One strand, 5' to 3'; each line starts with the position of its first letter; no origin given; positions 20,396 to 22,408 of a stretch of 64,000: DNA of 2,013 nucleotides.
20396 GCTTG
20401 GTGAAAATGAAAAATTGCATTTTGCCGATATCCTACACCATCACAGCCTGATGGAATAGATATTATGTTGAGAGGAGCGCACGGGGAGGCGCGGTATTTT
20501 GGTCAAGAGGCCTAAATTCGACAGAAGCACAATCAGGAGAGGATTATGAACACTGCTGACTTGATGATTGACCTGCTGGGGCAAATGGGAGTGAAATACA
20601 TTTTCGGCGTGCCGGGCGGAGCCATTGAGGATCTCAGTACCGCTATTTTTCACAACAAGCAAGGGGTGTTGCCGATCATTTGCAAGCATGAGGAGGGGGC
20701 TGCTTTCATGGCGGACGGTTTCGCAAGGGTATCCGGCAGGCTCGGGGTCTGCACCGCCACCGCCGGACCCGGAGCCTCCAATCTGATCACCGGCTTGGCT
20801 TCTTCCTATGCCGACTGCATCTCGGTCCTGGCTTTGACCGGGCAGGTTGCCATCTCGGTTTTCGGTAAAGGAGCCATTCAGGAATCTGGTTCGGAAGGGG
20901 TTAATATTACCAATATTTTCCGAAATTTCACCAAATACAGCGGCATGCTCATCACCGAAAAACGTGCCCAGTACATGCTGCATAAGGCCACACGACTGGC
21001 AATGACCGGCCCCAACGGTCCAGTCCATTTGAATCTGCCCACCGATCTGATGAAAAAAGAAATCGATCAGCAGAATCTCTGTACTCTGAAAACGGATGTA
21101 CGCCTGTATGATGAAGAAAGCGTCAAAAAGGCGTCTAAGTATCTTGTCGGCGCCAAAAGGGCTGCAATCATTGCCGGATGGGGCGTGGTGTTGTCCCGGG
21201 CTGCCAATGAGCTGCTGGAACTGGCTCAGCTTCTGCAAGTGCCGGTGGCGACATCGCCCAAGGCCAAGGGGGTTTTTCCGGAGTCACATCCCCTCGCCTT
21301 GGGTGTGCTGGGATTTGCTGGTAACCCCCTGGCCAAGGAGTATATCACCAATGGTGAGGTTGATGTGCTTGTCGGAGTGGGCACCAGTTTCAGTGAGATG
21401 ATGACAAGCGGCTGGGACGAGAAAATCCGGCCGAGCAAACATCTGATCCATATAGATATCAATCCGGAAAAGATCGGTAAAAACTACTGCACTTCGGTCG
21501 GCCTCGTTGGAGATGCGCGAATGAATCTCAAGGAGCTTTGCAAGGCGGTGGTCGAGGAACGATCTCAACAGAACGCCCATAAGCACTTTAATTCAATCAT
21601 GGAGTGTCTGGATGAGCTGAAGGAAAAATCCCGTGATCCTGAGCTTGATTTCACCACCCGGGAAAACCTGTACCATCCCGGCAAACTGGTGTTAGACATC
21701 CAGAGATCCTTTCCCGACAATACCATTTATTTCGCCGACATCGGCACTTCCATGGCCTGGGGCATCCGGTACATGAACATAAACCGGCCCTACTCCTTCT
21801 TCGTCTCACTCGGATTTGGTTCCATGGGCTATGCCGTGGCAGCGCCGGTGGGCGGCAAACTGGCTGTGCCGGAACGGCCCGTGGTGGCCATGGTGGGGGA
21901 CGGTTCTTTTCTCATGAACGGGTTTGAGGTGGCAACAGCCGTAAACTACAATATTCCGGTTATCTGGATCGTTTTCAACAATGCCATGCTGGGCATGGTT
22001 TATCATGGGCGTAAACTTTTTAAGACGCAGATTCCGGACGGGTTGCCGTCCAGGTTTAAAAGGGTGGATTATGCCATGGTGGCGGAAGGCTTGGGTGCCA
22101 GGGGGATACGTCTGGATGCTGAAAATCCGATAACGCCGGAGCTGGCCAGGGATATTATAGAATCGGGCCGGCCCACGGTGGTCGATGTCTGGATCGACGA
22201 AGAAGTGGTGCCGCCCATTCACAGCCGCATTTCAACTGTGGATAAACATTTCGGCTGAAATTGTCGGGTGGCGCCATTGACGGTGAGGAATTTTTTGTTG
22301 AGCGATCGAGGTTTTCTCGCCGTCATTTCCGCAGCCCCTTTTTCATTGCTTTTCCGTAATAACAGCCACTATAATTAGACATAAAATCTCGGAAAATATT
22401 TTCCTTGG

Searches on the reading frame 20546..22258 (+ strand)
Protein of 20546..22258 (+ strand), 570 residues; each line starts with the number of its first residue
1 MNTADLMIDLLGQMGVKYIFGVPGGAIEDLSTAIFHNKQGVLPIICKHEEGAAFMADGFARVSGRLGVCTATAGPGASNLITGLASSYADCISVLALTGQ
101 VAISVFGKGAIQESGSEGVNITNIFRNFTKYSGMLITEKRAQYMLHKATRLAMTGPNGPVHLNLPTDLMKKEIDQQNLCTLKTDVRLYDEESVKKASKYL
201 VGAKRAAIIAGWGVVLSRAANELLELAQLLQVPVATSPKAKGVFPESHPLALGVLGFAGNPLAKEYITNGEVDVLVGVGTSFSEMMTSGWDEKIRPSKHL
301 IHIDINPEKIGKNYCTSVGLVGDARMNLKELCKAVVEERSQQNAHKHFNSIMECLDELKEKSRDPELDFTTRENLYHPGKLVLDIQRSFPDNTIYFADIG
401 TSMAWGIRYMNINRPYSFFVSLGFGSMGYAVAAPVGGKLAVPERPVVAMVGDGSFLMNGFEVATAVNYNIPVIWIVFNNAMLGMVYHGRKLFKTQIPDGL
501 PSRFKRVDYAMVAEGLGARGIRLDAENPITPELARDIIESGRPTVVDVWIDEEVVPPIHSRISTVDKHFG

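Call 20: search_protein_families(library=pfam, proteins=[window:20546-22258:+], max_evalue=0.001)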
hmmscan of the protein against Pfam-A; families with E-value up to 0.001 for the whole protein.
window:20546-22258:+ (570 aa): 3 families
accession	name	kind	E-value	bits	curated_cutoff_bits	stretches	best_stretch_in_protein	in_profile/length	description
PF00205.28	TPP_enzyme_M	-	3.8e-37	127.5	30.4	1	193-331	1-137/137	Thiamine pyrophosphate enzyme, central domain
PF02775.26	TPP_enzyme_C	-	3.9e-37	127.8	21.9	1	398-548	1-151/151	Thiamine pyrophosphate enzyme, C-terminal TPP binding domain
PF02776.23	TPP_enzyme_N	-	1.3e-32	112.5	26.8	1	1-113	1-113/119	Thiamine pyrophosphate enzyme, N-terminal TPP binding domain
